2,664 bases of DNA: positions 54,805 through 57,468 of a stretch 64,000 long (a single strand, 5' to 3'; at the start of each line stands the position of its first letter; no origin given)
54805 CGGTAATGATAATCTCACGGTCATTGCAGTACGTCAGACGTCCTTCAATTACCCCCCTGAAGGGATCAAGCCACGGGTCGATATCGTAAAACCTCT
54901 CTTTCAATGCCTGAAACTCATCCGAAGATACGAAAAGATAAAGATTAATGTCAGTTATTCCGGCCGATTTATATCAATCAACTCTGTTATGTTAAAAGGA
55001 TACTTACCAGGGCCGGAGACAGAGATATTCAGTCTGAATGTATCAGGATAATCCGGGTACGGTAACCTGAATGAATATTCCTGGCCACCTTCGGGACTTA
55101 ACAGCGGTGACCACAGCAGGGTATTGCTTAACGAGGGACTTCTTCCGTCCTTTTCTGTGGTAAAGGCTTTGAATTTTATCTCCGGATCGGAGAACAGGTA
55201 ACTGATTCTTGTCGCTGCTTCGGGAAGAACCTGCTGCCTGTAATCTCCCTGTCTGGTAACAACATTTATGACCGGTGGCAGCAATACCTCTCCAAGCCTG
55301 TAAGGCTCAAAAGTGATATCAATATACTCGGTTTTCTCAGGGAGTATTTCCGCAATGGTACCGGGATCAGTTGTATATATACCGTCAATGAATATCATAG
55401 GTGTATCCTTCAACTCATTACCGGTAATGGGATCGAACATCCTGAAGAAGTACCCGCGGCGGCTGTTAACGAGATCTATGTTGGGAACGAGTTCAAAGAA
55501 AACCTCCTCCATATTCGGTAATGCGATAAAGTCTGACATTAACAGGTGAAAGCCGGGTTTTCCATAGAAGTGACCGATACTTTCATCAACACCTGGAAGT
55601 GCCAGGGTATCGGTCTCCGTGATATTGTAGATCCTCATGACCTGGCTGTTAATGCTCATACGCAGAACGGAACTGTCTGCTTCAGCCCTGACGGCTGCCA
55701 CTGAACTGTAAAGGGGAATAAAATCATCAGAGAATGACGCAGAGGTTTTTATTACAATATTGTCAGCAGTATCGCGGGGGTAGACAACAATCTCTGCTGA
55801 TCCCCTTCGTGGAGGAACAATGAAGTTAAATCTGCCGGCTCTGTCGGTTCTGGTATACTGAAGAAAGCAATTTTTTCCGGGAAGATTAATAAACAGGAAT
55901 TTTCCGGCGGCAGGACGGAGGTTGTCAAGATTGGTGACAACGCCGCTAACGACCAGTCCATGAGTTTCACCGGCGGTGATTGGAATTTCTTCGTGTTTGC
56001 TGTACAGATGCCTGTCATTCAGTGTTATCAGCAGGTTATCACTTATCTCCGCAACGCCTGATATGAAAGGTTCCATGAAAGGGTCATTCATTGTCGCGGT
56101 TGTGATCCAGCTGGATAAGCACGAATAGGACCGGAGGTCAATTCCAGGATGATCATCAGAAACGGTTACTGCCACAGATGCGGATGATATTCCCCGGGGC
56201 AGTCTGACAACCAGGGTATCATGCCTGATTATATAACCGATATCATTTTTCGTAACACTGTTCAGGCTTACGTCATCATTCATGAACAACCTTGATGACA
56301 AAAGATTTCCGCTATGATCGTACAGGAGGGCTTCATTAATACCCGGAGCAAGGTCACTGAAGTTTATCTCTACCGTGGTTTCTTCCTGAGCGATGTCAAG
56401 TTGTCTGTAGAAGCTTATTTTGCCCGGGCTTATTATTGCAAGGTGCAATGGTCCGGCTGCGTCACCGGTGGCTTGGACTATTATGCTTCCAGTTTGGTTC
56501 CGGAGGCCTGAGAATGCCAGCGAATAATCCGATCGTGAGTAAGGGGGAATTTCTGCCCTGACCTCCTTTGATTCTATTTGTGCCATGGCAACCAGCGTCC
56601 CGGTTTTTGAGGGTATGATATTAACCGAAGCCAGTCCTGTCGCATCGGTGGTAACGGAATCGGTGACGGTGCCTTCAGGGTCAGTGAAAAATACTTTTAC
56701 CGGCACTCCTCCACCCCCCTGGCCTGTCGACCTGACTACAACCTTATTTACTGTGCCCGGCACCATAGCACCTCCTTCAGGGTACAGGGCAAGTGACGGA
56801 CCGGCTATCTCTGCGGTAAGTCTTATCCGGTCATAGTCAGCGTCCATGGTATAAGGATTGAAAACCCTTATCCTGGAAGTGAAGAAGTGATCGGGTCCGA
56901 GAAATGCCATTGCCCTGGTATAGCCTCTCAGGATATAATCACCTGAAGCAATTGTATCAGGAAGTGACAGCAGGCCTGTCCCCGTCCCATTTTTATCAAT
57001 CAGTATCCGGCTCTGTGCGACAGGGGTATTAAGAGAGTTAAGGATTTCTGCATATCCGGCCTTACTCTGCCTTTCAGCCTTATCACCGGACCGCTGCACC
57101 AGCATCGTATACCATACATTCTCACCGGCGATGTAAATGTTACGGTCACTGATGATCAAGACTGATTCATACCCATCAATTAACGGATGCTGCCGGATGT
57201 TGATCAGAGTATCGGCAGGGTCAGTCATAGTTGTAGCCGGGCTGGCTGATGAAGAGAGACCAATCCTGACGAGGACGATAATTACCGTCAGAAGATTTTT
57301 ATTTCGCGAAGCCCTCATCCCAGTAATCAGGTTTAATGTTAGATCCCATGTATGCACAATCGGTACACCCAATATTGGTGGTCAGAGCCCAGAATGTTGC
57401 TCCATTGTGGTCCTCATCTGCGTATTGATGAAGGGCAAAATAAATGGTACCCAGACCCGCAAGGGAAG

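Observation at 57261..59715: Tandem duplication of the DUF4249-like gene with a preserved chimeric junction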

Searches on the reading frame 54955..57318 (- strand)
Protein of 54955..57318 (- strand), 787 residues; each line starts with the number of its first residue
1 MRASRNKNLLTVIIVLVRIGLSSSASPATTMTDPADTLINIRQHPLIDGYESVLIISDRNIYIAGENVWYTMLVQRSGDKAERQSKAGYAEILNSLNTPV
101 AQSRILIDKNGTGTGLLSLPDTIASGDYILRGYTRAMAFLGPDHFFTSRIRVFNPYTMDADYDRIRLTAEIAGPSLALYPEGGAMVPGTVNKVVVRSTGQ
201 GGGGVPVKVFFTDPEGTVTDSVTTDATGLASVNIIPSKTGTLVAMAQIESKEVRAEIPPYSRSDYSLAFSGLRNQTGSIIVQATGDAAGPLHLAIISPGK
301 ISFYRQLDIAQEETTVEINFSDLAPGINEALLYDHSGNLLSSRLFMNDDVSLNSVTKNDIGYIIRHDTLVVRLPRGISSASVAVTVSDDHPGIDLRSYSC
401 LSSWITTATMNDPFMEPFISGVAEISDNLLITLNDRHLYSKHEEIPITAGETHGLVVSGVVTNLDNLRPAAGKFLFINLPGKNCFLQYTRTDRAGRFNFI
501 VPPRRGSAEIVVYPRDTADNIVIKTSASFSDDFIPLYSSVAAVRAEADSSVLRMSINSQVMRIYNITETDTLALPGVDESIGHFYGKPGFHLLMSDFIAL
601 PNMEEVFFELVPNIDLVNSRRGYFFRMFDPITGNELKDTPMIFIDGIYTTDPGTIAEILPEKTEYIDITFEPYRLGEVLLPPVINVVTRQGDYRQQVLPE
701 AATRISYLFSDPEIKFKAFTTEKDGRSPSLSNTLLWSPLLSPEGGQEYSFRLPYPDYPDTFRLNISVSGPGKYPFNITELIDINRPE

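Call 6: search_protein_families(library=pfam, proteins=[window:54955-57318:-], max_evalue=0.01)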
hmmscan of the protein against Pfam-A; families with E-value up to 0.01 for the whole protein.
window:54955-57318:- (787 aa): 3 families
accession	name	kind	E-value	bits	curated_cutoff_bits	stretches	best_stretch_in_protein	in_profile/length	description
PF01835.25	MG2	-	1.7e-07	31.9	32.8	1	53-131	2-79/96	MG2 domain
PF13620.12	CarboxypepD_reg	-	0.00093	19.9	32.3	0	457-512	2-54/82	Carboxypeptidase regulatory-like domain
PF02369.22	Big_1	-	0.0069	16.9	34.9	0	194-252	25-84/93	Bacterial Ig-like domain (group 1)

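Call 57: search_protein_families(library=ncbifam, proteins=[window:54955-57318:-], max_evalue=0.1)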
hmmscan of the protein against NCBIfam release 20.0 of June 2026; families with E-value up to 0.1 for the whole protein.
window:54955-57318:- (787 aa): 0 families
